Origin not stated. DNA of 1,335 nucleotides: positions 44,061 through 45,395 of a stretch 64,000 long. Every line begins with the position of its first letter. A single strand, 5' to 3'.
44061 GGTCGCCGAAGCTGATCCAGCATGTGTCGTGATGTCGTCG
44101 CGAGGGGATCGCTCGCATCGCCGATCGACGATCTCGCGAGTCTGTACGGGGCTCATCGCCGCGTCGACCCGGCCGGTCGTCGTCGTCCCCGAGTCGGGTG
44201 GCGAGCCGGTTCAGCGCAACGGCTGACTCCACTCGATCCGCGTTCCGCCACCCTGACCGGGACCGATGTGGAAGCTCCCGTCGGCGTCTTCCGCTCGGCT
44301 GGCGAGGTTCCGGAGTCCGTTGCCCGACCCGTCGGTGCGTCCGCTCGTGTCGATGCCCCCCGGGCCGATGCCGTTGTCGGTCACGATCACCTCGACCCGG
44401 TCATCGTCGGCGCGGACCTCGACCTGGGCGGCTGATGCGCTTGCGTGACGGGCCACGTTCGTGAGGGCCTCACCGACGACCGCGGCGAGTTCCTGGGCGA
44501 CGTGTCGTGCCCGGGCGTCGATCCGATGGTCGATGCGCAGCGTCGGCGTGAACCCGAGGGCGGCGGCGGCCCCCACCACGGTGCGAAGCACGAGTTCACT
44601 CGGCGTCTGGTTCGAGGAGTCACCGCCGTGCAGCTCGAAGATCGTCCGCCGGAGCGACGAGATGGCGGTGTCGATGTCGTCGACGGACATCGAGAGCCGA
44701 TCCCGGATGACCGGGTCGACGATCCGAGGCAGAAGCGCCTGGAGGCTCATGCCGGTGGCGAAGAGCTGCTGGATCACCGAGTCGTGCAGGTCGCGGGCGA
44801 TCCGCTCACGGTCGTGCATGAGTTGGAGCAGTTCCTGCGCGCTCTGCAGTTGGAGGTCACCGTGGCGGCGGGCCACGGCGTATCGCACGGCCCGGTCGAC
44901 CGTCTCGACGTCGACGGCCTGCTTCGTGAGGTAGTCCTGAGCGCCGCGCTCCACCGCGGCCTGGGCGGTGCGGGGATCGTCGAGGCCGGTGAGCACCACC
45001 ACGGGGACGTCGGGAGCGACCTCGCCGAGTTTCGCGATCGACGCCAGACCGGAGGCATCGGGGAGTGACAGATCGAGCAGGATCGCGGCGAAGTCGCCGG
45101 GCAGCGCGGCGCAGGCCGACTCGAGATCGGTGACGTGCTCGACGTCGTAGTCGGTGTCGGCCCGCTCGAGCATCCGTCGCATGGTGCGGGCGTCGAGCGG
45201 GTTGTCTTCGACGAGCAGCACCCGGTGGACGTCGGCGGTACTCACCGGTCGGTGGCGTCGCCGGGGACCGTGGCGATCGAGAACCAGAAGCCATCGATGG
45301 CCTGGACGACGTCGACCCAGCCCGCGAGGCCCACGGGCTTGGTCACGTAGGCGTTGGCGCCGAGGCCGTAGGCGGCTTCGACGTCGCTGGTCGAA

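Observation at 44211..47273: Three-gene signalling operon: FixL-like PAS kinase, then a CheY-like REC, then a REC-HisKA_3 kinase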

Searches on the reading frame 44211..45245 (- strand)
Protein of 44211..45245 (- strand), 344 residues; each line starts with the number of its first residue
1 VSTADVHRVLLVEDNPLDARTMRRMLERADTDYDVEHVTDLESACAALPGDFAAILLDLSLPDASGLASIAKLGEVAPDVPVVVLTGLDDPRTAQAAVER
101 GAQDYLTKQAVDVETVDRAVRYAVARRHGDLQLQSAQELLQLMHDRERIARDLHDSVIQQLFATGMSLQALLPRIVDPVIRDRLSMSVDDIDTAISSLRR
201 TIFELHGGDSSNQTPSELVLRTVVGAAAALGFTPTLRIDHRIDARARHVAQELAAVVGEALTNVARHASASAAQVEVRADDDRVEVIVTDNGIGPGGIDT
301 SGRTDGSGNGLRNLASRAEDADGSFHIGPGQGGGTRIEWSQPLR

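Call 7: search_protein_families(library=pfam, proteins=[window:44211-45245:-], max_evalue=0.01)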
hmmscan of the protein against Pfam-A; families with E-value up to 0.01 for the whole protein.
window:44211-45245:- (344 aa): 4 families
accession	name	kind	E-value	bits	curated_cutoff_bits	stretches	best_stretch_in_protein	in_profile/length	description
PF00072.30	Response_reg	-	5.3e-19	68.9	30.2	1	9-110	1-101/111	Response regulator receiver domain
PF07730.19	HisKA_3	-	6.2e-13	49.5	24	1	146-207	2-65/68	Histidine kinase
PF02518.31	HATPase_c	-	1.1e-10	42.4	26.4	1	251-343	4-109/111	Histidine kinase-, DNA gyrase B-, and HSP90-like ATPase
PF13581.12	HATPase_c_2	-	8.6e-06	26.2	27.4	1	249-295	28-79/127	Histidine kinase-like ATPase domain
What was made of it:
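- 44211..45245 (-): HK2, a Rec-controlled histidine kinase (344 aa). REC is at 44916-45221 (Asp58). A continuous signalling helix leads into HisKA_3 (44625-44810; His154, with the DxxxQ motif D155/Q159), followed by HATPase_c (44217-44495). Domains from Pfam (call 7).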

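Call 13: search_solved_structures(query=window:44211-45245:-, show_alignments=2, max_evalue=0.001)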
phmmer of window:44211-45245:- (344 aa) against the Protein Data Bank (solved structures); distinct sequences matched with E-value up to 0.001: 121 (the best 60 are shown).
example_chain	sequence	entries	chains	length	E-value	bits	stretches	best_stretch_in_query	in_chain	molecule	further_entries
3zxq_A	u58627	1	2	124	7.6e-13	51.7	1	249-344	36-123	HYPOXIA SENSOR HISTIDINE KINASE RESPONSE REGULATOR DOST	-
3zxo_A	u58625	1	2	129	5.1e-12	49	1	248-343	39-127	REDOX SENSOR HISTIDINE KINASE RESPONSE REGULATOR DEVS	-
8sbm_A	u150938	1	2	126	8.1e-12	48.4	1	248-343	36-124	GAF domain-containing protein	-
6oap_A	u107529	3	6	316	7.4e-11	45.2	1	8-143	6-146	Dual sensor histidine kinase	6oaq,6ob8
3rqi_A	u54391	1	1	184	7.6e-11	45.2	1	8-134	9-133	Response regulator protein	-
3gig_A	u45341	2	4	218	2.3e-10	43.6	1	138-336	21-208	Sensor histidine kinase desK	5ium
7ssj_A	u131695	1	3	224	2.5e-10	43.4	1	138-336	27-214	Sensor histidine kinase DesK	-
3gt7_A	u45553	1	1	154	4.5e-10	42.6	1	8-121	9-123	Sensor protein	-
1zy2_A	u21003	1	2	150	7.4e-10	41.9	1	50-141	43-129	transcriptional regulator NtrC1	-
1l5y_A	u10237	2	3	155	1.1e-09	41.3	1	9-128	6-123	C4-DICARBOXYLATE TRANSPORT TRANSCRIPTIONAL REGULATORY PROTEIN DCTD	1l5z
3ehf_A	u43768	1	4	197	1.2e-09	41.2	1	143-336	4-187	Sensor kinase (YocF protein)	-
1qkk_A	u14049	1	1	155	1.3e-09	41.2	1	9-128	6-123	C4-DICARBOXYLATE TRANSPORT TRANSCRIPTIONAL REGULATORY PROTEIN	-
6zxc_A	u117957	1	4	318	1.8e-09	40.7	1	7-147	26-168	Putative GGDEF/response regulator receiver domain protein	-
6zxm_A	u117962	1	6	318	1.8e-09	40.6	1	7-147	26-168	Putative GGDEF/response regulator receiver domain protein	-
6zxb_A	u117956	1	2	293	2.3e-09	40.3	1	8-147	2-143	Putative GGDEF/response regulator receiver domain protein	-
8vc9_A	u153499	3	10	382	1e-08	38.2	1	8-142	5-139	Leptospira virulence regulator B (LvrB) | histidine kinase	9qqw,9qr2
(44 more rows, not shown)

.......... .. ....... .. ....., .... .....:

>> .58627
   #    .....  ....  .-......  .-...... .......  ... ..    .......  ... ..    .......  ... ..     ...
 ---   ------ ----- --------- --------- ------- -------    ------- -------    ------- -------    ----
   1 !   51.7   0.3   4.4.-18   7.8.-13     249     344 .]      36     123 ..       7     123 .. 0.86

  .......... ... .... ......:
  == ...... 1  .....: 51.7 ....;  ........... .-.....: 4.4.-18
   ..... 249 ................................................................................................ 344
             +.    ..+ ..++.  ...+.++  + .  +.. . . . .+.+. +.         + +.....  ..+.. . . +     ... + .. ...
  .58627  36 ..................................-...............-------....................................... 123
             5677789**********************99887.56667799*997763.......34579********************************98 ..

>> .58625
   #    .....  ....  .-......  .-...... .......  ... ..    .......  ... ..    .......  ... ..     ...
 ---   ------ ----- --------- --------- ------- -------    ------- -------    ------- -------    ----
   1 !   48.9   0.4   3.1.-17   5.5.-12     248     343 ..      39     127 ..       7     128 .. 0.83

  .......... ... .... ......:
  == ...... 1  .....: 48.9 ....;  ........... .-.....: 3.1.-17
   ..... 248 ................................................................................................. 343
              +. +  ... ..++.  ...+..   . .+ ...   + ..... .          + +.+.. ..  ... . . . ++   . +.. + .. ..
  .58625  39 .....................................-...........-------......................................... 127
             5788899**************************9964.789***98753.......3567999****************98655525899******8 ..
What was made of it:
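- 44211..45245 (-): The ATPase domain is closest to DosT 3zxq and DevS 3zxo (call 13).
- On DosS/DosT (DevS) kinases: The best solved relatives of the ATPase domain are DosT 3zxq and DevS 3zxo (call 13).
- Closest known: DosS/DosT-DosR. Same: HK2's ATPase domain is closest to DosT and DevS (call 13).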

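Call 14: find_homologous_proteins(query=window:44211-45245:-, max_evalue=1e-10)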
Query window:44211-45245:- (344 aa): 6535 proteins with E <= 1e-10 among 8000 candidates; the best 120 are listed.
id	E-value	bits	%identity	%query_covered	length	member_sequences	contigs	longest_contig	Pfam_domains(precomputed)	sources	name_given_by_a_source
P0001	3.9e-214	728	100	100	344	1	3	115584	PF13581.13,PF07730.20,PF02518.32,PF00072.31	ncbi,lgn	-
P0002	1.4e-91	325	51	99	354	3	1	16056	PF13581.13,PF07730.20,PF02518.32,PF00072.31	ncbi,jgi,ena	jgi:signal transduction histidine kinase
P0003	8.2e-91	323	51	100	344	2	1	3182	PF13581.13,PF07730.20,PF02518.32,PF00072.31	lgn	-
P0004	2.6e-90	321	52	98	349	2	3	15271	PF13581.13,PF07730.20,PF02518.32,PF00072.31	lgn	-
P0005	2.8e-90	321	51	99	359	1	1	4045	PF13581.13,PF07730.20,PF02518.32,PF00072.31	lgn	-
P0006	1.7e-89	318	52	98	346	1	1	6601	PF13581.13,PF07730.20,PF02518.32,PF00072.31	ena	-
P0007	2.1e-88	315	52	98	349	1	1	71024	PF13581.13,PF07730.20,PF02518.32,PF00072.31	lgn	-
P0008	3.1e-88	314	50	100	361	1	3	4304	PF13581.13,PF07730.20,PF02518.32,PF00072.31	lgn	-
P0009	3.2e-88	314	52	100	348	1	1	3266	PF07730.20,PF02518.32,PF00072.31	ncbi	-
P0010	6.2e-87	310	51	98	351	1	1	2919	PF07730.20,PF02518.32,PF00072.31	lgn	-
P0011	5.8e-86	307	50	98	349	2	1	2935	PF07730.20,PF02518.32,PF00072.31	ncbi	ncbi:MAG: response regulator, partial [Acidimicrobiales bacterium]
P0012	6.2e-86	307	51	98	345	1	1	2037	PF07730.20,PF02518.32,PF00072.31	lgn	-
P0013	9.7e-86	306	49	92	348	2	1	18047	PF07730.20,PF02518.32,PF00072.31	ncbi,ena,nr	ncbi:MAG: response regulator [Acidimicrobiia bacterium]|nr:response regulator [Acidimicrobiia bacter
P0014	1.7e-85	305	50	100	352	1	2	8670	PF13581.13,PF07730.20,PF02518.32,PF00072.31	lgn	-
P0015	5.7e-85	304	49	98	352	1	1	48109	PF07730.20,PF02518.32,PF00072.31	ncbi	-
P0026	1.2e-83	299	49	99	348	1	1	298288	PF13581.13,PF07730.20,PF02518.32,PF00072.31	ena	-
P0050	3.8e-80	288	50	97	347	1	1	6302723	PF13581.13,PF07730.20,PF02518.32,PF00072.31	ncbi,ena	-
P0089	2.8e-74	268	47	97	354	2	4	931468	PF13581.13,PF07730.20,PF02518.32,PF00072.31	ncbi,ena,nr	ncbi:MAG: response regulator [Acidimicrobiales bacterium]|nr:response regulator [Acidimicrobiales ba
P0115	2.5e-67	246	45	100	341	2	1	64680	PF13581.13,PF07730.20,PF02518.32,PF00072.31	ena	-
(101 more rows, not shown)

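Call 15: find_encoding_contigs(protein=P0001, flank=10000, max_places=3)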
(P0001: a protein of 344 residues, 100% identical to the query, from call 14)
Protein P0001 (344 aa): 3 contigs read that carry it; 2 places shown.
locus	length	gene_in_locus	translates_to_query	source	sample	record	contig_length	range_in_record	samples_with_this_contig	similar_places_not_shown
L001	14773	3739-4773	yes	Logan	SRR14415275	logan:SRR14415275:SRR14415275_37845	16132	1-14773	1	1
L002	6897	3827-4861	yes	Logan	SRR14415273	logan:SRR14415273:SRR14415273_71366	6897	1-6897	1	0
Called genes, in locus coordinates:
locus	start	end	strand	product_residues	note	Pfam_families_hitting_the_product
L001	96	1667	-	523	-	PF13473:Cupredoxin_1, PF00394:Cu-oxidase (faint), PF07732:Cu-oxidase_3, PF07731:Cu-oxidase_2, PF07732:Cu-oxidase_3 (weak)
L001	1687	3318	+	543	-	PF00989:PAS, PF08448:PAS_4, PF13188:PAS_8 (weak), PF24820:Diguanyl_cycl_sensor (weak), PF13426:PAS_9, PF00512:HisKA (weak), PF02518:HATPase_c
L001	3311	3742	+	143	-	PF00072:Response_reg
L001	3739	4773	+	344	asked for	PF00072:Response_reg, PF07730:HisKA_3, PF13581:HATPase_c_2 (weak), PF02518:HATPase_c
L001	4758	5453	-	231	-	PF00582:Usp (faint)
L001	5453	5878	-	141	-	PF00582:Usp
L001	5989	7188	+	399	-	PF12900:Pyridox_ox_2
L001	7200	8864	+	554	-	PF00916:Sulfate_transp, PF13466:STAS_2 (faint), PF01740:STAS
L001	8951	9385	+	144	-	PF00027:cNMP_binding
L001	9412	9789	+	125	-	PF00571:CBS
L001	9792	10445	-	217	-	PF00072:Response_reg, PF00196:GerE, PF08281:Sigma70_r4_2 (weak)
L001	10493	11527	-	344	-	PF01791:DeoC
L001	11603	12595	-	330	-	PF00389:2-Hacid_dh, PF02826:2-Hacid_dh_C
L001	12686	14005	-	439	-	PF02550:AcetylCoA_hydro (weak), PF13336:AcetylCoA_hyd_C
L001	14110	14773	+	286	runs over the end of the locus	PF00582:Usp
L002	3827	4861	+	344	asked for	PF00072:Response_reg, PF07730:HisKA_3, PF13581:HATPase_c_2 (weak), PF02518:HATPase_c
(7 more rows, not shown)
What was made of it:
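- Tried and rejected: They are two genes with an overlapping stop and start in the public gene calls (call 15).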

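Call 16: find_encoding_contigs(protein=P0050, flank=10000, max_places=2)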
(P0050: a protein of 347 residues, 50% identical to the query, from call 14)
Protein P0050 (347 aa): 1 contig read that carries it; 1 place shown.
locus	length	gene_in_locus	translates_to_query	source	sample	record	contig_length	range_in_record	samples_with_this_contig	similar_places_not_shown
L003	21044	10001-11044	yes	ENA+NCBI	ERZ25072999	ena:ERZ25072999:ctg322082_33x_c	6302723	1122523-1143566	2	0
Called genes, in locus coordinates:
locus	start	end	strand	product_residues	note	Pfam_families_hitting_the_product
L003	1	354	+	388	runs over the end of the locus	PF02771:Acyl-CoA_dh_N, PF00441:Acyl-CoA_dh_1, PF08028:Acyl-CoA_dh_2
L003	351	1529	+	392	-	PF02770:Acyl-CoA_dh_M, PF00441:Acyl-CoA_dh_1, PF08028:Acyl-CoA_dh_2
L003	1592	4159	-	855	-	PF02515:CoA_transf_3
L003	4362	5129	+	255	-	PF12849:PBP_like_2, PF03466:LysR_substrate (weak), PF13531:SBP_bac_11 (faint)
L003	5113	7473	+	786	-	PF14827:dCache_3, PF00672:HAMP, PF00990:GGDEF, PF00563:EAL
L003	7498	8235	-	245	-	PF01791:DeoC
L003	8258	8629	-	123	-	PF09579:Spore_YtfJ (weak)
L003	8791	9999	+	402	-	PF00989:PAS, PF08448:PAS_4, PF13188:PAS_8 (weak), PF13426:PAS_9, PF24820:Diguanyl_cycl_sensor, PF00512:HisKA (weak), PF02518:HATPase_c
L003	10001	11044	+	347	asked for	PF00072:Response_reg, PF07730:HisKA_3, PF13581:HATPase_c_2 (weak), PF02518:HATPase_c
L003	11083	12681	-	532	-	PF06414:Zeta_toxin (weak), PF13238:AAA_18 (weak), PF13671:AAA_33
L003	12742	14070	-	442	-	PF00083:Sugar_tr (faint), PF07690:MFS_1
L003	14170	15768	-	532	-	PF00069:Pkinase, PF07714:PK_Tyr_Ser-Thr, PF03793:PASTA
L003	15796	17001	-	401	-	PF00144:Beta-lactamase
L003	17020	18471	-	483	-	PF00324:AA_permease, PF13520:AA_permease_2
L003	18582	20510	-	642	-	PF02727:Cu_amine_oxidN2 (weak), PF21994:AGAO-like_N2, PF02728:Cu_amine_oxidN3, PF01179:Cu_amine_oxid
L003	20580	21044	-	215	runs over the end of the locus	PF00702:Hydrolase, PF13419:HAD_2 (weak), PF13242:Hydrolase_like (weak)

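Call 18: find_related_loci(query=A1, collection=genome_contigs, flank=10000)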
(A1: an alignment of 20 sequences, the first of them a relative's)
Query A1 (344 aa) in genome_contigs; peptide patterns used: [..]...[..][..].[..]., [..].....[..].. (x = any residue, [..] = any of these).
600 stretches matched a pattern (row limit reached: there are more); 551 encode a relative of the query (tblastn E <= 1e-3); the best 80 are kept; 80 distinct loci.
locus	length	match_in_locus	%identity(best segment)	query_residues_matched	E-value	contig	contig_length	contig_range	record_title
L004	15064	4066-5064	49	8-344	3e-88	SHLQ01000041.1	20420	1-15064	MAG: Acidimicrobiales bacterium isolate MetaBAT.bin.19 NODE_464_length_20420_cov_9.015713, whole genome shotgun sequence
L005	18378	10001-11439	48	1-343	2e-86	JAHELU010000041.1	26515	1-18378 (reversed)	MAG: Acidimicrobiales bacterium isolate Ww635 NODE_4363_length_26515_cov_3.750777, whole genome shotgun sequence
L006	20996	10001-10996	49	8-339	1e-84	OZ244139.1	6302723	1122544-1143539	MAG: Acidimicrobiales bacterium isolate 8a1916bf-604c-4c53-8aba-34c6369dc135 genome assembly, chromosome: 1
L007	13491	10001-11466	47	1-344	2e-82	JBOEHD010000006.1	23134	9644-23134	MAG: Acidimicrobiales bacterium isolate PBSact2 PBS13d_contig_168, whole genome shotgun sequence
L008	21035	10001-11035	49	8-343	1e-80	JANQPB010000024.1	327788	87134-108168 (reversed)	MAG: Acidimicrobiales bacterium isolate IP29b_bin.150 k99_1608158, whole genome shotgun sequence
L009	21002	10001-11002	46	8-342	2e-80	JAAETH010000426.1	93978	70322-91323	MAG: Actinomycetes bacterium isolate Vin_2 VinG_CONTIG1498281, whole genome shotgun sequence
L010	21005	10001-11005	47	8-343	1e-80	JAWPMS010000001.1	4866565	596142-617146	MAG: Acidimicrobiia bacterium isolate Padam5 contig_1818, whole genome shotgun sequence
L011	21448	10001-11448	49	8-343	1e-77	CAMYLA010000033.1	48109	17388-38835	MAG: uncultured Acidimicrobiaceae bacterium isolate FCS_M_Acidobacteriota_12 genome assembly, contig: scaffold_810, whol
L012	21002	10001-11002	47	8-343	2e-77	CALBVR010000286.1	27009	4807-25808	MAG: uncultured Acidimicrobiales bacterium isolate L2_Bin_Bin_149_1 genome assembly, contig: c_000001843468, whole genom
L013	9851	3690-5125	44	3-342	2e-65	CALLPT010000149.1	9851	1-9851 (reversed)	MAG: uncultured Acidimicrobiales bacterium isolate L2_Bin_Bin_77_1 genome assembly, contig: c_000002263472, whole genome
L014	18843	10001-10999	43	8-339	2e-66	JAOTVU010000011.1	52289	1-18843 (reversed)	MAG: Acidimicrobiia bacterium isolate 13_May_SF_Bin57 13_May_SF_Bin57_scaffold_181_c1, whole genome shotgun sequence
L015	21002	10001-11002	46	8-343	4e-76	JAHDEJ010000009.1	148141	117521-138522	MAG: Acidimicrobiales bacterium isolate MAG-179 RZ_284, whole genome shotgun sequence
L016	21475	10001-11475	31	6-343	7e-39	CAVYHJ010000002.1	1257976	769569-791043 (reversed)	MAG: uncultured bacterium isolate MFD01231.bin.1.77 genome assembly, contig: contig_13158, whole genome shotgun sequence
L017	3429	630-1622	32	8-337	6e-37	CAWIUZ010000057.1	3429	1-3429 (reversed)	MAG: uncultured Acidobacteriota bacterium isolate MFD03323.bin.2.49 genome assembly, contig: contig_122798, whole genome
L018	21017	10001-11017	31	1-337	2e-36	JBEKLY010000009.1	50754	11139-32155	MAG: Terriglobia bacterium isolate SPRUCE 381 SPRUCE_381_9, whole genome shotgun sequence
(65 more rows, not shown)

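Call 45: search_protein_families(library=ncbifam, proteins=[window:44211-45245:-], max_evalue=0.00001)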
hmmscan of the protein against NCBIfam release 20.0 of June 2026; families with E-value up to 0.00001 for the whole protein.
window:44211-45245:- (344 aa): 60 families (the best 25 are shown)
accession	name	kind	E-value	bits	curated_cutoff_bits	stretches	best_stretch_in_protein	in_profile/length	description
NF047786.1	his_kin_MadS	equivalog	1.2e-29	103.7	500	1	115-340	201-432/434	MadS family sensor histidine kinase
NF007896.0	PRK10600.1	equivalog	2.6e-17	62.7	578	1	134-337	379-579/598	nitrate/nitrite two-component system sensor histidine kinase NarX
NF052443.1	SensHisKinMctS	equivalog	3e-16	58.8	700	1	144-333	249-439/457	two-component system sensor histidine kinase MctS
NF052531.1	Strep_LiaS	equivalog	6.6e-16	58.5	450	1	131-343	120-327/328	envelope stress sensor histidine kinase LiaS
NF045991.1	RespRegCtrARhodob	equivalog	2.1e-13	50.5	350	1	8-128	2-120/224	response regulator transcription factor CtrA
NF008184.0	PRK10935.1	equivalog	7.8e-13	47.9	553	1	132-338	350-554/565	nitrate/nitrite two-component system sensor histidine kinase NarQ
NF041734.1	resp_reg_RppA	equivalog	1.7e-12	47.2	250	1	8-142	2-136/229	two-component system response regulator RppA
NF033791.1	ActR_PrrA_rreg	equivalog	2.3e-12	47.2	250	1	9-120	4-113/173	ActR/PrrA/RegA family redox response regulator transcription factor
NF047793.1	ResRegPgtA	equivalog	2.2e-11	43.2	650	1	5-134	4-131/414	two-component system response regulator PgtA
NF047322.1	HK_morpho_MacS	equivalog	3e-11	43.1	300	1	246-340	269-365/367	MacS family sensor histidine kinase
NF012023.0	PRK15479.1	equivalog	5.3e-11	42.5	337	1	8-188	2-177/224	transcriptional regulator TctD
TIGR01818.1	ntrC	equivalog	7.1e-11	41.6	558.6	1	18-133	6-123/463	nitrogen regulation protein NR(I)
NF047785.1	respo_reg_MadR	equivalog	8.5e-11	41.6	300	1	8-169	2-167/209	MadR family response regulator transcription factor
NF047466.1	hybrid_RR_LvrB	exception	1.1e-10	41.2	500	1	8-179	5-167/377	hybrid histidine kinase/response regulator LvrB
NF007928.2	PRK10643.1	equivalog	2.3e-10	40.5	330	1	8-188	2-178/216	two-component system response regulator PmrA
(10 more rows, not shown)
